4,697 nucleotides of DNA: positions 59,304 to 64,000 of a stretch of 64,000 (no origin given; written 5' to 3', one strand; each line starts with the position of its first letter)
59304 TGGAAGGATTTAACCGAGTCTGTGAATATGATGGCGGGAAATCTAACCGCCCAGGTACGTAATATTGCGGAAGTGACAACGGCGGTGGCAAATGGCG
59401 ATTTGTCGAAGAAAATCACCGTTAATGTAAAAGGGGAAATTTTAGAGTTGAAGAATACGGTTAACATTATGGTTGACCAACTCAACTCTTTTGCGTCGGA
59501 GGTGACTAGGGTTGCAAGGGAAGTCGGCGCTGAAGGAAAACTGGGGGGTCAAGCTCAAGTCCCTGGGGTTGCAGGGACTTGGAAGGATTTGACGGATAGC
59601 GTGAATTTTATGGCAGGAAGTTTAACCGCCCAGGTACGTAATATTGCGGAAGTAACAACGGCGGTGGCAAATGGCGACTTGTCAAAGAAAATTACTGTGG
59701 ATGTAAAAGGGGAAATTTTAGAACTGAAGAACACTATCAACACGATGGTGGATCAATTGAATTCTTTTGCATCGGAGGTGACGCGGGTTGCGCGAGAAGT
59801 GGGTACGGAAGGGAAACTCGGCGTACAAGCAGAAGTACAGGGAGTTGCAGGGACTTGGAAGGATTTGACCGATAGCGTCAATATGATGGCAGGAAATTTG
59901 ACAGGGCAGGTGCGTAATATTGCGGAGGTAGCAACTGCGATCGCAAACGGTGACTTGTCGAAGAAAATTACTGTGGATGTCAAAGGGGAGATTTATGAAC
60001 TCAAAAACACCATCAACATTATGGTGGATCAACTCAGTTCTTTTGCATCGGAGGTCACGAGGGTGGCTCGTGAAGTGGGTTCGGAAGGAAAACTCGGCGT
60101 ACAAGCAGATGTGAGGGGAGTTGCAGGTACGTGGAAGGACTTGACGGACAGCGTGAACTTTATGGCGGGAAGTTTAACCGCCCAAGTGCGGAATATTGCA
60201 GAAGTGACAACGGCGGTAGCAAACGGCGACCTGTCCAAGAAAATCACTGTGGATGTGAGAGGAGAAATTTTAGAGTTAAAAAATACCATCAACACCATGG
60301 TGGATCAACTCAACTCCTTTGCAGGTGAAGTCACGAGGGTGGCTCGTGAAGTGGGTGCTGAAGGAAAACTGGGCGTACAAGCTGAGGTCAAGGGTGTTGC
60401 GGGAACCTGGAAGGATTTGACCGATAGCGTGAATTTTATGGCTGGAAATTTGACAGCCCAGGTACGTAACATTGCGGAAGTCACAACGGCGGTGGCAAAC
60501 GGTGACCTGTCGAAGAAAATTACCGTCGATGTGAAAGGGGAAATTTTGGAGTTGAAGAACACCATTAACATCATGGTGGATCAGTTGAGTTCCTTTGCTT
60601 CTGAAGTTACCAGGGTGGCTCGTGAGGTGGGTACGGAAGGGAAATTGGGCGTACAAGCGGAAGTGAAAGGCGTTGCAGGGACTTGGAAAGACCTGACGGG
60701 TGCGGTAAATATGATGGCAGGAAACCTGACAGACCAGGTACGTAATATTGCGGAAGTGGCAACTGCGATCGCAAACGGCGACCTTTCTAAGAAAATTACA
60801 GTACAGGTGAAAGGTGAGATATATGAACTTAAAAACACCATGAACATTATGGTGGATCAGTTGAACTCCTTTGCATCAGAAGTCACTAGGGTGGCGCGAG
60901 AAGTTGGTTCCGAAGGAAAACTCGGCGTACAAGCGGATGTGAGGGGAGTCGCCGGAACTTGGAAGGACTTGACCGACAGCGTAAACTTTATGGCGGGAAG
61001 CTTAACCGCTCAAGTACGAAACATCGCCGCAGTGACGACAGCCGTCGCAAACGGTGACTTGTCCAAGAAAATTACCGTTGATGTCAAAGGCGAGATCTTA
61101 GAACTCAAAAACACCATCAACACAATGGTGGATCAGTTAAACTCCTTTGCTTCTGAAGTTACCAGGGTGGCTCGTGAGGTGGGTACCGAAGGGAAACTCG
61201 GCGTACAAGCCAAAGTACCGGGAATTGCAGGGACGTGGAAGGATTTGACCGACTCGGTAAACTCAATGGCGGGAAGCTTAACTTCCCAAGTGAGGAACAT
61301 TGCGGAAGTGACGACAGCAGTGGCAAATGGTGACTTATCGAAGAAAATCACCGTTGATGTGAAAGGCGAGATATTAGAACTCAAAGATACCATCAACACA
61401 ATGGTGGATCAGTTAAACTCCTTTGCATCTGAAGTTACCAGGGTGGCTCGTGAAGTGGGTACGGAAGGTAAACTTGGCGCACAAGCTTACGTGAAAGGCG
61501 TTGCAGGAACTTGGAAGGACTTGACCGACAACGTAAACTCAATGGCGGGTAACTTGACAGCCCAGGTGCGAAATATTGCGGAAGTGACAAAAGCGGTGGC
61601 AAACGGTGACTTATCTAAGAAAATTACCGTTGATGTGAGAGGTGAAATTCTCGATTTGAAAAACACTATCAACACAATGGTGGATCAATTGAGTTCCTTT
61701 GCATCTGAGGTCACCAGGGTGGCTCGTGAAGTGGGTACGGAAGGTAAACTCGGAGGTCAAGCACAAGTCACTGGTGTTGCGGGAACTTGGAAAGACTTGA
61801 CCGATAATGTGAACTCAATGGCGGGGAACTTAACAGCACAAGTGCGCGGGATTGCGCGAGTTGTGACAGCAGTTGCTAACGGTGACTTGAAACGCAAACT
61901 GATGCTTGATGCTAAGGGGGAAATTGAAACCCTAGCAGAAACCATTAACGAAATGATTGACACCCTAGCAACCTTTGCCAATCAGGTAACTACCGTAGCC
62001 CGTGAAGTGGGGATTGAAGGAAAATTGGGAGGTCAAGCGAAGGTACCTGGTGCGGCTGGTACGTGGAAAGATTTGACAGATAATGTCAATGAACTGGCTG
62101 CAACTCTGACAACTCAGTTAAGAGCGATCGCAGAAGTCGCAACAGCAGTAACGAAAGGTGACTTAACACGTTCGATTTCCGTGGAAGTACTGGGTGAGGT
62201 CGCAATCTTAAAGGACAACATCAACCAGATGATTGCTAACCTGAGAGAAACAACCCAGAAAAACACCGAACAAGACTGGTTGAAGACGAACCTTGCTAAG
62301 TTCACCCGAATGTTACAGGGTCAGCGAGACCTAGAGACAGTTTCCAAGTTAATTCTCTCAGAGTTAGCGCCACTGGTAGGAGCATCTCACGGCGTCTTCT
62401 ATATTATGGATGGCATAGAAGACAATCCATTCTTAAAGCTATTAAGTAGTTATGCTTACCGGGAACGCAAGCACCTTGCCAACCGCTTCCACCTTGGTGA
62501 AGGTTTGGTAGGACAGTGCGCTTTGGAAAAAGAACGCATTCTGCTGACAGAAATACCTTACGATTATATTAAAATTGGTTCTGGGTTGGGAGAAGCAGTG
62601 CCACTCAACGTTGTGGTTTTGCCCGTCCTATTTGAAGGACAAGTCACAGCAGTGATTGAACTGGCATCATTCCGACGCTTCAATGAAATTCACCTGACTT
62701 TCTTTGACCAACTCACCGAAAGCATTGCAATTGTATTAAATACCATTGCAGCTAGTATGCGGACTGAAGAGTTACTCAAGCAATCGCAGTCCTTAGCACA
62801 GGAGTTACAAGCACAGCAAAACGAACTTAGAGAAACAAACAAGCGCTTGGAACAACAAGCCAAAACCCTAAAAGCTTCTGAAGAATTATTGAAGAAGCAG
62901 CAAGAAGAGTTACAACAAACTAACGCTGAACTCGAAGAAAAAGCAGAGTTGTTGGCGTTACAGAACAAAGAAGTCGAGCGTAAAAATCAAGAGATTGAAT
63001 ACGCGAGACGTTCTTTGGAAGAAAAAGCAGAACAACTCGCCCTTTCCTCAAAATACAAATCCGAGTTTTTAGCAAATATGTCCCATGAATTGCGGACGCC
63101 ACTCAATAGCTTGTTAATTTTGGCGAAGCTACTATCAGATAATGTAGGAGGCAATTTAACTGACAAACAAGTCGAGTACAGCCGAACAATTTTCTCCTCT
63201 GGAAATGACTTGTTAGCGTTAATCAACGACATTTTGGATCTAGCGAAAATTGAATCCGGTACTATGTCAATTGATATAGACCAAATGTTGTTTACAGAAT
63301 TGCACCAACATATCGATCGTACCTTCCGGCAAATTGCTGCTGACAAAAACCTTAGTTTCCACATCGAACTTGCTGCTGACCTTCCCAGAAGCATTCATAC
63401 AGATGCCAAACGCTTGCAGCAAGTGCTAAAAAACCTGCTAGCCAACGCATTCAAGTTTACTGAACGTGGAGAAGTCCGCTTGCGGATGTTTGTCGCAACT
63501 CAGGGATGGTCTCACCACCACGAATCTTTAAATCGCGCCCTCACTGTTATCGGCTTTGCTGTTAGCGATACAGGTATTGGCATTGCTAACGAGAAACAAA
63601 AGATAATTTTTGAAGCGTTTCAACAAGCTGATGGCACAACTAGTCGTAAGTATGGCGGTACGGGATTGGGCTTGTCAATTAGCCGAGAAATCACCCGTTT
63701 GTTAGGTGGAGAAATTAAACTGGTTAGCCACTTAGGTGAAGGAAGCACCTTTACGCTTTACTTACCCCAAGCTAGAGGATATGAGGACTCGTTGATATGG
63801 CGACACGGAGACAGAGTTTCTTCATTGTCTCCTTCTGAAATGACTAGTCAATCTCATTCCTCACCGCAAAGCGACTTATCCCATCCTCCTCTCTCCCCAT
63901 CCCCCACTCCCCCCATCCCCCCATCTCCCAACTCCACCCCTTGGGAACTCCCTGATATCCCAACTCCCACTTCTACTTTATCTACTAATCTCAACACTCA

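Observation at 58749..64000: Giant poly-HAMP sensor kinase with 12 near-identical 276-bp tandem repeats, invisible to the ORF track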

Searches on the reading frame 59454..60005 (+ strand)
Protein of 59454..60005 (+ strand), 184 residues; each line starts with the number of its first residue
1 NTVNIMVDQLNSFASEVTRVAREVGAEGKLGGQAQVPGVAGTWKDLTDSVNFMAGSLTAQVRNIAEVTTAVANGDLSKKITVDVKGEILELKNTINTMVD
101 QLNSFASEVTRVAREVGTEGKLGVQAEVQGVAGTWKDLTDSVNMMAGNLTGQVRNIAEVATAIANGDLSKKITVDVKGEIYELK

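Call 16: search_solved_structures(query=window:59454-60005:+, max_evalue=0.01, show_alignments=2)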
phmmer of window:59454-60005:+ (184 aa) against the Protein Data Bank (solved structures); distinct sequences matched with E-value up to 0.01: 3.
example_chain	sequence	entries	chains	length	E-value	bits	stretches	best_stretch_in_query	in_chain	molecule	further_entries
9trk_A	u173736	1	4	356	1.2e-88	298.8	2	3-149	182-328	histidine kinase,Gcn4p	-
9trj_A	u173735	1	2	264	3.6e-39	138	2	84-149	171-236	histidine kinase,Gcn4p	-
3vol_A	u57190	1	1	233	0.0056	20.4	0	17-97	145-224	Aerotaxis transducer Aer2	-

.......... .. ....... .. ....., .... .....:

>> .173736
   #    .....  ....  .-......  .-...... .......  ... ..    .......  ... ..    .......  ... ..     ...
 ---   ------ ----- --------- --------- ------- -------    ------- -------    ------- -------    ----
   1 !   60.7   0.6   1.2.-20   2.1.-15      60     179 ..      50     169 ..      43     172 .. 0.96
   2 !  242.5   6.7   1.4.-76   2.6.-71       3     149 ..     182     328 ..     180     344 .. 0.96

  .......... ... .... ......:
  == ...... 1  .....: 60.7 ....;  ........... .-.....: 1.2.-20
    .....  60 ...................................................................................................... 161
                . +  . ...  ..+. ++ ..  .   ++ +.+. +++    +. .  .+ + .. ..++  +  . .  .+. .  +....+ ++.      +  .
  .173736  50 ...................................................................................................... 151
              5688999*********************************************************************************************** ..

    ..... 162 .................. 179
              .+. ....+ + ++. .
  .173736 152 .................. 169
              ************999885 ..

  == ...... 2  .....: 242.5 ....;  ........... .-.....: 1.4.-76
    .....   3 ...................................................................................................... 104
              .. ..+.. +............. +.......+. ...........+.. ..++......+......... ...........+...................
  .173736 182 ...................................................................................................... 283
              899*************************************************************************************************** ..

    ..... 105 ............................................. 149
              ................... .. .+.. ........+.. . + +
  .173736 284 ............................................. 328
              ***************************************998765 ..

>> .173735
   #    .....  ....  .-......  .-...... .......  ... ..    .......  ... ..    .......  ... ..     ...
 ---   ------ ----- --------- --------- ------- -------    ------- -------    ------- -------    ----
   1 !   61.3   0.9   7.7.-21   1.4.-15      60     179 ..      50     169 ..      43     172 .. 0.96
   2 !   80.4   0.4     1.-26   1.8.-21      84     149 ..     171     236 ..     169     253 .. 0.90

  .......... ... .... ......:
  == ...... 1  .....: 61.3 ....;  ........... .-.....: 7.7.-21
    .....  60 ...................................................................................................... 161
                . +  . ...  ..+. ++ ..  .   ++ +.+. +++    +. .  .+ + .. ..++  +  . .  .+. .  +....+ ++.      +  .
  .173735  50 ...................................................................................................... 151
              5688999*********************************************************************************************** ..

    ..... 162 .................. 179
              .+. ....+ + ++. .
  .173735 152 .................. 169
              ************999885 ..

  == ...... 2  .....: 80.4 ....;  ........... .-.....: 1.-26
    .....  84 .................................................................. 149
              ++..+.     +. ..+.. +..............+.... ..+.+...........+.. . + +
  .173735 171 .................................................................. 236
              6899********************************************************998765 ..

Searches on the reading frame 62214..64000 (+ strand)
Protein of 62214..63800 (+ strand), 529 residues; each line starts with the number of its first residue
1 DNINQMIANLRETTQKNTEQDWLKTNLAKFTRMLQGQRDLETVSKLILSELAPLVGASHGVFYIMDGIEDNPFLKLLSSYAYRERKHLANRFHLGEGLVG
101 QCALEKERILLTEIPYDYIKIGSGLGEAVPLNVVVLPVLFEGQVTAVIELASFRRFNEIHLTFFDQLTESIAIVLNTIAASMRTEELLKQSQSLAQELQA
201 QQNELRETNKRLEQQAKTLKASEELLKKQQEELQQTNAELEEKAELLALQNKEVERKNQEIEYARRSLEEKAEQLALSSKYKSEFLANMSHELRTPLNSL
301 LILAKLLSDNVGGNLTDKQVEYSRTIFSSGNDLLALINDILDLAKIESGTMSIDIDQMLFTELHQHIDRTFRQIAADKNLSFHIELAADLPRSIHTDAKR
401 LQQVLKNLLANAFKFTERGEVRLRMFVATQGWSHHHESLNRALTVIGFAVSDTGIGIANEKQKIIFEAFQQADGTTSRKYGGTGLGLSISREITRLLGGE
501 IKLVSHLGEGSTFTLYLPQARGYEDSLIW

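Call 10: find_related_loci(query=window:62214-64000:+, collection=genome_contigs, flank=10000)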
Query window:62214-64000:+ (595 aa) in genome_contigs; peptide patterns used: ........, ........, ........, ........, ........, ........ (x = any residue, [..] = any of these).
599 stretches matched a pattern (row limit reached: there are more); 510 encode a relative of the query (tblastn E <= 1e-3); the best 80 are kept; 80 distinct loci.
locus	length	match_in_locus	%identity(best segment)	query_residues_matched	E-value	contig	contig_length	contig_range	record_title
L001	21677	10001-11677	83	1-565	0e+0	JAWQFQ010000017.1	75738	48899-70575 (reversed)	MAG: Scytonema sp. PMC 1070.18 PMC1070_59_length_75738_cov_70.815916, whole genome shotgun sequence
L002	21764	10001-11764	80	1-574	0e+0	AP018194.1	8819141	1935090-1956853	Scytonema sp. HK-05 DNA, nearly complete genome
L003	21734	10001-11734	81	1-588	0e+0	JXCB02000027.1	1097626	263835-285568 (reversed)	Tolypothrix campylonemoides VB511288 scaffold_003, whole genome shotgun sequence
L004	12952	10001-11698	80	1-581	0e+0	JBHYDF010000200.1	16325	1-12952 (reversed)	MAG: Nostocaceae cyanobacterium isolate CCAP1427_2_bin-003C CCAP1427_2_bin-003C_c200, whole genome shotgun sequence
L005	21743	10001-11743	79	1-585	0e+0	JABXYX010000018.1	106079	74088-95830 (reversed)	Brasilonema sp. CT11 contig2210, whole genome shotgun sequence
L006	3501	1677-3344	81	1-560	0e+0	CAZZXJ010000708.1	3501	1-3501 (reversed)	MAG: uncultured Stigonema sp. isolate Brown_AA.bin.3 genome assembly, contig: NODE_5421_length_3501_cov_14.443993, whole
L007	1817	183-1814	82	1-552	0e+0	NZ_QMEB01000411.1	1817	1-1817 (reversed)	Brasilonema bromeliae SPC951 NODE_10379_length_1817_cov_3.790579, whole genome shotgun sequence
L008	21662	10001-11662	80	1-566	0e+0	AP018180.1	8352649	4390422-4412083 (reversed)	Nostoc carneum NIES-2107 DNA, nearly complete genome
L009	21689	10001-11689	78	1-591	0e+0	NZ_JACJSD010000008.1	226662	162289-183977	Nostoc sp. FACHB-280 contig8, whole genome shotgun sequence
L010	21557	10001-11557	85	1-519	0e+0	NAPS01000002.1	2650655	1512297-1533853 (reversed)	Westiellopsis prolifica IICB1 scaffold_2, whole genome shotgun sequence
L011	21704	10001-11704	77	1-591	0e+0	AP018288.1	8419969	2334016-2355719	Nostoc sp. NIES-4103 DNA, nearly complete genome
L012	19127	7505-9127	78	1-574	0e+0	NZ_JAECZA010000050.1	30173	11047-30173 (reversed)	Dendronalium phyllosphericum CENA369 scaffold50, whole genome shotgun sequence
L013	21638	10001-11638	80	1-558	0e+0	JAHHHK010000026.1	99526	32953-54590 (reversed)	MAG: Komarekiella atlantica HA4396-MV6 scaffold_204_c1, whole genome shotgun sequence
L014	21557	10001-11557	85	1-519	0e+0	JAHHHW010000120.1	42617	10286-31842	MAG: Pelatocladus maniniholoensis HA4357-MV3 scaffold_60_c1, whole genome shotgun sequence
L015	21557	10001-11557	85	1-519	0e+0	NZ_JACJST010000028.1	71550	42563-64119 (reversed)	Anabaena lutea FACHB-196 contig28, whole genome shotgun sequence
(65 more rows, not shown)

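Call 37: search_solved_structures(query=window:62214-63800:+, max_evalue=1e-8)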
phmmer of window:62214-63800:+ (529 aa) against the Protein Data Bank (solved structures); distinct sequences matched with E-value up to 1e-8: 35.
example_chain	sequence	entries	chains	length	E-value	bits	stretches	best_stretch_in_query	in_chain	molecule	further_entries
7z8n_A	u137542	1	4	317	9.7e-45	157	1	211-517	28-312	Histidine kinase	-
7p8e_A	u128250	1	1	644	8.9e-36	127.5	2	277-427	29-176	Receiver domain of histidine kinase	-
7n0e_B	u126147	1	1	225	8.1e-33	117.7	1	282-518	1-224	Histidine kinase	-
6dk8_A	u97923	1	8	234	1.7e-32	116.6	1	284-518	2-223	RetS (Regulator of Exopolysaccharide and Type III Secretion)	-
6dk7_A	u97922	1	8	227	1.8e-32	116.5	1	284-518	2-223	RetS (Regulator of Exopolysaccharide and Type III Secretion)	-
4jas_A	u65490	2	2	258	9e-32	114.2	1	271-526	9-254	Histidine kinase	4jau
3dge_A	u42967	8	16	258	1.7e-31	113.3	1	271-526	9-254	Sensor protein | Histidine kinase | Sensor histidine kinase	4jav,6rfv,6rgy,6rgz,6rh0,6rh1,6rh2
5uht_A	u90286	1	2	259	1.8e-31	113.3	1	271-526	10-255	Sensor histidine kinase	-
2c2a_A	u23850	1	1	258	1.8e-31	113.3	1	271-526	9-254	SENSOR HISTIDINE KINASE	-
6azr_A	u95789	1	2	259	8.6e-31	111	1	271-526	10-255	Sensor histidine kinase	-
6rh7_A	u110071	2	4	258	4.2e-30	108.7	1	271-526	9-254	Sensor histidine kinase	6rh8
6qrj_A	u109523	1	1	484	4.3e-28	102.1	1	284-520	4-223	Hybrid kinase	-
4u7n_A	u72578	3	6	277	4.6e-28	102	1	273-529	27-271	Histidine protein kinase sensor protein | Histidine kinase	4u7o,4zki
5c93_A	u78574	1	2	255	5.4e-28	101.8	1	282-529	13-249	Histidine kinase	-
4i5s_A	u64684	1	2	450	2.3e-27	99.7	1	280-520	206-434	Putative histidine kinase CovS; VicK-like protein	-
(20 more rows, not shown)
